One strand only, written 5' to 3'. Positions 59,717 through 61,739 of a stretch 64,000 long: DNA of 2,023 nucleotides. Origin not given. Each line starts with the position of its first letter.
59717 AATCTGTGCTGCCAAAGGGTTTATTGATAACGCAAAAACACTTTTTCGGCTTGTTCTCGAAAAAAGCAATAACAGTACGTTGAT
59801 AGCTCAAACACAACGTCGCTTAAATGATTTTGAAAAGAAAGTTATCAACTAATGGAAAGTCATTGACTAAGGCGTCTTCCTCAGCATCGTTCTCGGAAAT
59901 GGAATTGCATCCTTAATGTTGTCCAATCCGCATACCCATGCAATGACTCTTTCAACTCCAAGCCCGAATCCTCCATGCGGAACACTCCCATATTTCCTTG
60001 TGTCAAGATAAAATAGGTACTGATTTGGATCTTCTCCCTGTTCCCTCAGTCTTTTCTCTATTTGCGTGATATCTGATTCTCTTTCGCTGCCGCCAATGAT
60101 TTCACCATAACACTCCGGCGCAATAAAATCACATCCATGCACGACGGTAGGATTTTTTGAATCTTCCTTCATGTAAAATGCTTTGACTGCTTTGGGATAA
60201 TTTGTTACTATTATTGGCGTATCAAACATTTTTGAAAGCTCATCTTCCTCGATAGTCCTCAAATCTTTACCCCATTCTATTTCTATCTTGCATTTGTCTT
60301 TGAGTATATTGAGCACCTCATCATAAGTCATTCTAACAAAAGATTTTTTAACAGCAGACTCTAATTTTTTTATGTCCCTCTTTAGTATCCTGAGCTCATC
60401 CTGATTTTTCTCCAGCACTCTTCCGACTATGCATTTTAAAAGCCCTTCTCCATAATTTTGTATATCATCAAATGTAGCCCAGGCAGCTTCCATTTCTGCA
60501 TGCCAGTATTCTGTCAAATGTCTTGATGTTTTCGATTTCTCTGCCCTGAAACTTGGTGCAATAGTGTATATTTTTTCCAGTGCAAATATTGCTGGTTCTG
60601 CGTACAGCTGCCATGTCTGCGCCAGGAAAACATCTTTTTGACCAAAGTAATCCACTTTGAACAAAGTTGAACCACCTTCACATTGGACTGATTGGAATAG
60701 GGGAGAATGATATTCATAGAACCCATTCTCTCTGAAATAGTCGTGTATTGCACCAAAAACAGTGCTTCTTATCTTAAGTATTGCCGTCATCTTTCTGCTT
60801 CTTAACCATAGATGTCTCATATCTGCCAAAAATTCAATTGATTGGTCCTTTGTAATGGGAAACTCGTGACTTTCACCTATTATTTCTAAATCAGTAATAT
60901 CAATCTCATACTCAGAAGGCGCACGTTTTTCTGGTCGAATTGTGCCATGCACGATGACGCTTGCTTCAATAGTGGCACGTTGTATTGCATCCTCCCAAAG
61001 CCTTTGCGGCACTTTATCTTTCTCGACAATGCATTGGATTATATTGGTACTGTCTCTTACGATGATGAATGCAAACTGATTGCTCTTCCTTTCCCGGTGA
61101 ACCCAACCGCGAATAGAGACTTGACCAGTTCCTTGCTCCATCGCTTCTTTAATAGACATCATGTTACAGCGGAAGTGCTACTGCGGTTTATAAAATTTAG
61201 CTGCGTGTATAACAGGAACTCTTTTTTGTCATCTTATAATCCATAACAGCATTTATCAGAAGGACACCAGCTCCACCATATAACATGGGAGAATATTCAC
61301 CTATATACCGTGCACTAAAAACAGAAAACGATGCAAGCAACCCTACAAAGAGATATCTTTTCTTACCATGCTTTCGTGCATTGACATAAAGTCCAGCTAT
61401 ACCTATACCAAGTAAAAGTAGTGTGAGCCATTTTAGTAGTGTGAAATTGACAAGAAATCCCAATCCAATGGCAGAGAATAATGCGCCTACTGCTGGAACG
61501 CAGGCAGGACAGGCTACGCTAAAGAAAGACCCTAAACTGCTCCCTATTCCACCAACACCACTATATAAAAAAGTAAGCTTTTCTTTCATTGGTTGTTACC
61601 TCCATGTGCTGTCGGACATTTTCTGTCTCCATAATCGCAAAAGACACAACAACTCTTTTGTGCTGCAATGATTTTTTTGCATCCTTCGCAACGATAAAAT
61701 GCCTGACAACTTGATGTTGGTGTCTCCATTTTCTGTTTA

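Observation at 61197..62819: Cys-rich module: HxlR regulator, 8-Cys small protein and CPAC membrane protein in one operon, divergent from a MerT-like CC-motif membrane protein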

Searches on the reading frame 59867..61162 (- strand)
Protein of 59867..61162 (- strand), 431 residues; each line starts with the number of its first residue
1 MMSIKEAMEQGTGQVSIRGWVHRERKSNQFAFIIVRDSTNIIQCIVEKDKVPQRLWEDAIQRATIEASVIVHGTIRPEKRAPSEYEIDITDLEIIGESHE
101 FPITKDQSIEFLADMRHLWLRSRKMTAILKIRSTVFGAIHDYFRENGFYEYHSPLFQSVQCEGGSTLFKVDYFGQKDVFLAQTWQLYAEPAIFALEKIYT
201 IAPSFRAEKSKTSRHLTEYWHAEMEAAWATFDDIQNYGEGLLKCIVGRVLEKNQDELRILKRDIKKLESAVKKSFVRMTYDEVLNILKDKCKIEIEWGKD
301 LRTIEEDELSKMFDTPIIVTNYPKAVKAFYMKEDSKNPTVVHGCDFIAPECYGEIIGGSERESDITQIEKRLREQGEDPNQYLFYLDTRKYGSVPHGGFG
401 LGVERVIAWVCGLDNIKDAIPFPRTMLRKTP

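Call 3: search_protein_families(library=pfam, proteins=[window:59867-61162:-], max_evalue=1)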
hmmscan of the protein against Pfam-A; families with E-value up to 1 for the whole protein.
window:59867-61162:- (431 aa): 3 families
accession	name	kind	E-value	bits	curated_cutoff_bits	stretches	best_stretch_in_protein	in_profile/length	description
PF00152.25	tRNA-synt_2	-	6.7e-71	239.3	25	1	110-425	3-307/308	tRNA synthetases class II (D, K and N)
PF01336.31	tRNA_anti-codon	-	3.1e-13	49.9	27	1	15-95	1-75/75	OB-fold nucleic acid binding domain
PF22822.1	MrpR_N_CB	-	0.0063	17.6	27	1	279-315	18-54/79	MrpR, N-terminal core-binding domain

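Call 68: search_protein_families(library=ncbifam, proteins=[window:59867-61162:-], max_evalue=1e-10)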
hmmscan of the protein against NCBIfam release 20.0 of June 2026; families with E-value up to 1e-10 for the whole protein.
window:59867-61162:- (431 aa): 15 families
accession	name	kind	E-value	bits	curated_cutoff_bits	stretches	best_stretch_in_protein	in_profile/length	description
NF003037.0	PRK03932.1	equivalog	6.9e-150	499.9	414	1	3-428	5-448/451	asparagine--tRNA ligase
TIGR00457.1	asnS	equivalog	6e-131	437.4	342.6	1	5-426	9-450/455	asparagine--tRNA ligase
NF003483.0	PRK05159.1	equivalog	1.9e-100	336.8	353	1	6-431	10-438/438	aspartate--tRNA(Asn) ligase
TIGR00458.1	aspS_nondisc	equivalog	1.6e-82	277.8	368.4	1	3-431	5-428/428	aspartate--tRNA(Asn) ligase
NF005052.0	PRK06462.1-1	equivalog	6e-60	203.2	368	1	108-424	28-345/353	asparagine synthetase A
NF005054.0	PRK06462.1-4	equivalog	4e-44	151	309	1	113-424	9-310/318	asparagine synthetase A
NF001750.0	PRK00476.1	equivalog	2.4e-39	135.1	443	1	13-315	19-316/590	aspartate--tRNA ligase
TIGR00459.1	aspS_bact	equivalog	1.9e-38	132.2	373.85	1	12-286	16-280/586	aspartate--tRNA ligase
NF001756.1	PRK00484.1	subfamily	4e-30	104.9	468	1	6-424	45-484/488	lysine--tRNA ligase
TIGR00499.1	lysS_bact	equivalog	2.1e-29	102.5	427.6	1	8-424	49-491/496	lysine--tRNA ligase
NF005053.0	PRK06462.1-3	equivalog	9.1e-20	71.4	322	1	169-418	11-260/274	asparagine synthetase A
NF005055.0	PRK06462.1-5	equivalog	2.4e-18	66.4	389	1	178-425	87-334/341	asparagine synthetase A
NF009101.0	PRK12445.1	subfamily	3.3e-17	62.2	1026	1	14-424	67-500/505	lysine--tRNA ligase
NF002821.0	PRK02983.1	equivalog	2.1e-15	55.8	742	0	9-242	656-892/1102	bifunctional lysylphosphatidylglycerol synthetase/lysine--tRNA ligase LysX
NF009460.0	PRK12820.1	equivalog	8.1e-15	54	1379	0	12-230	35-275/723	bifunctional aspartyl-tRNA synthetase/aspartyl/glutamyl-tRNA amidotransferase subunit C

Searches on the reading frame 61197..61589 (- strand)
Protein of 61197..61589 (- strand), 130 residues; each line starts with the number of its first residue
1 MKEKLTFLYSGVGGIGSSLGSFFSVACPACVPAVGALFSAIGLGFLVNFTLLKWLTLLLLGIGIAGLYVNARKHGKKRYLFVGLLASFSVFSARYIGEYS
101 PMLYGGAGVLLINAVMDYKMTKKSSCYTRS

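Call 3: search_protein_families(library=pfam, proteins=[window:61197-61589:-], max_evalue=1)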
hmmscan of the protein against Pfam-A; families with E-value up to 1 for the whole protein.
window:61197-61589:- (130 aa): 4 families
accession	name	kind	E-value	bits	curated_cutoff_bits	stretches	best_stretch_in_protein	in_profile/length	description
PF03203.19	MerC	-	7.3e-11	43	27.6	1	19-118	6-107/108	MerC mercury resistance protein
PF18169.6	SLATT_6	-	0.036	14.1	27.1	1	47-83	53-88/176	SMODS and SLOG-associating 2TM effector domain 6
PF07589.16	PEP-CTERM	-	0.3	11.7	20.7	1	56-73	7-24/24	PEP-CTERM motif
PF06738.18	ThrE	-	0.62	9.9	26.3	1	30-112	109-196/241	Putative threonine/serine exporter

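Call 4: search_protein_families(library=ncbifam, proteins=[window:61197-61589:-], max_evalue=1)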
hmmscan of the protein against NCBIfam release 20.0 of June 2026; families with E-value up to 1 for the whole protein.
window:61197-61589:- (130 aa): 4 families
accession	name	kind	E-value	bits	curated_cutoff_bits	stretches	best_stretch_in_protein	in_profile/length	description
NF033784.1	transport_merC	equivalog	7e-08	32.8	140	1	18-117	10-117/123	organomercurial transporter MerC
NF010318.0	PRK13755.1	equivalog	8.5e-07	29.3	170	1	17-126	12-128/140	organomercurial transporter MerC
NF033630.1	SLATT_6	subfamily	0.036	13.7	100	1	40-80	44-86/180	SLATT domain-containing protein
NF033629.0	RiPP_CPAC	subfamily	0.1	12.9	60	1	10-31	24-45/52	RiPP peptide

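Call 17: find_homologous_proteins(query=window:61197-61589:-, max_evalue=0.001)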
Query window:61197-61589:- (130 aa): 3 proteins with E <= 0.001 among 154 candidates.
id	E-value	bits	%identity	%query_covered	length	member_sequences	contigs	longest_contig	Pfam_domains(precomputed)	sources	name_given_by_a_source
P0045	9.7e-77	273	100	100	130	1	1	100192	PF03203.20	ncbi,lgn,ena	-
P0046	3.1e-38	149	61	89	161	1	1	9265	PF03203.20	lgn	-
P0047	3.4e-37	145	62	87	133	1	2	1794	PF03203.20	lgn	-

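Call 19: find_encoding_contigs(protein=P0045, flank=6000, max_places=4)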
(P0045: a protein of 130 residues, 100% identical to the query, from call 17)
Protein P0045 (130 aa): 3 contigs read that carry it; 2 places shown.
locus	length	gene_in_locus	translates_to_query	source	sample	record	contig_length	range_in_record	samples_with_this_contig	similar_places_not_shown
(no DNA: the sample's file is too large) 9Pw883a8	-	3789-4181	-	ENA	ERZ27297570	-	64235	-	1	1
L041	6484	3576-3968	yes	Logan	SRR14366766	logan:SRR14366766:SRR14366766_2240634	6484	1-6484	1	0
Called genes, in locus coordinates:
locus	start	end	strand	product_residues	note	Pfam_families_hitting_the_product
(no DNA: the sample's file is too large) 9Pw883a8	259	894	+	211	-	PF19810:HFX_2341_N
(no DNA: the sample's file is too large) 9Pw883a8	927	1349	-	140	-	PF07291:MauE (weak), PF07681:DoxX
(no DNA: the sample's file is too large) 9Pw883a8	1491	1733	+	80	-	-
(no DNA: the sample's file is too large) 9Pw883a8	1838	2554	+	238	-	PF07992:Pyr_redox_2, PF00070:Pyr_redox (weak)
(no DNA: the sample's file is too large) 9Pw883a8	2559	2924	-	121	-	-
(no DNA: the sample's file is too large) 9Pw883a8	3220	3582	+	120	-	PF01638:HxlR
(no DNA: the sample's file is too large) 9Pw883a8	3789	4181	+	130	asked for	PF03203:MerC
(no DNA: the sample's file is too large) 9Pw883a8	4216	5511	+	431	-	PF01336:tRNA_anti-codon, PF00152:tRNA-synt_2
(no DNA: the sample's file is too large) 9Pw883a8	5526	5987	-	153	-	-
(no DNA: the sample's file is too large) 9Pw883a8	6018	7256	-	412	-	PF00149:Metallophos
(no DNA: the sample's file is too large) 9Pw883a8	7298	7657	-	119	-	PF14251:PterinBD-DUF4346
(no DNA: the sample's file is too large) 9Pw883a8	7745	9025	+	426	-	-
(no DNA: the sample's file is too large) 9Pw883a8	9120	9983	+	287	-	PF12146:Hydrolase_4 (faint)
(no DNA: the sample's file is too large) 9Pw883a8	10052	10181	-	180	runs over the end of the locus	-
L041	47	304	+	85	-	-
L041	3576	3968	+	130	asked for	PF03203:MerC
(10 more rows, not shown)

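Call 20: find_encoding_contigs(protein=P0046, flank=6000, max_places=4)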
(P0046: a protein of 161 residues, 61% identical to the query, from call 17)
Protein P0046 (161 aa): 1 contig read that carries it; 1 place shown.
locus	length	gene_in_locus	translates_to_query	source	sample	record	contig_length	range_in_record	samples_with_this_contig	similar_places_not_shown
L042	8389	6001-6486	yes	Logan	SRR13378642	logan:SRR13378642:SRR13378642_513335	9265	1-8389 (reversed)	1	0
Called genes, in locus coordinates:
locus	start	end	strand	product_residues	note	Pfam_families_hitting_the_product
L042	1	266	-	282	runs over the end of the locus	PF07136:DUF1385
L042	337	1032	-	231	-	PF13483:Lactamase_B_3, PF12706:Lactamase_B_2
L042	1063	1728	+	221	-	-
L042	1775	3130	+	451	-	PF02881:SRP54_N, PF00009:GTP_EFTU (weak), PF13401:AAA_22 (weak), PF00448:SRP54, PF01656:CbiA, PF02978:SRP_SPB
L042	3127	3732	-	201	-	-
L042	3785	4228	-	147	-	-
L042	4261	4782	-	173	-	PF00117:GATase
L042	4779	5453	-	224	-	PF01902:Diphthami_syn_2_N, PF28410:Diphthami_syn_2_C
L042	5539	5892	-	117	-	PF01638:HxlR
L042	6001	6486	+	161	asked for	PF03203:MerC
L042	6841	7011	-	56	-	-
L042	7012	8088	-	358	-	PF02655:ATP-grasp_3, PF02955:GSH-S_ATP, PF08443:RimK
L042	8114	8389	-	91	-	?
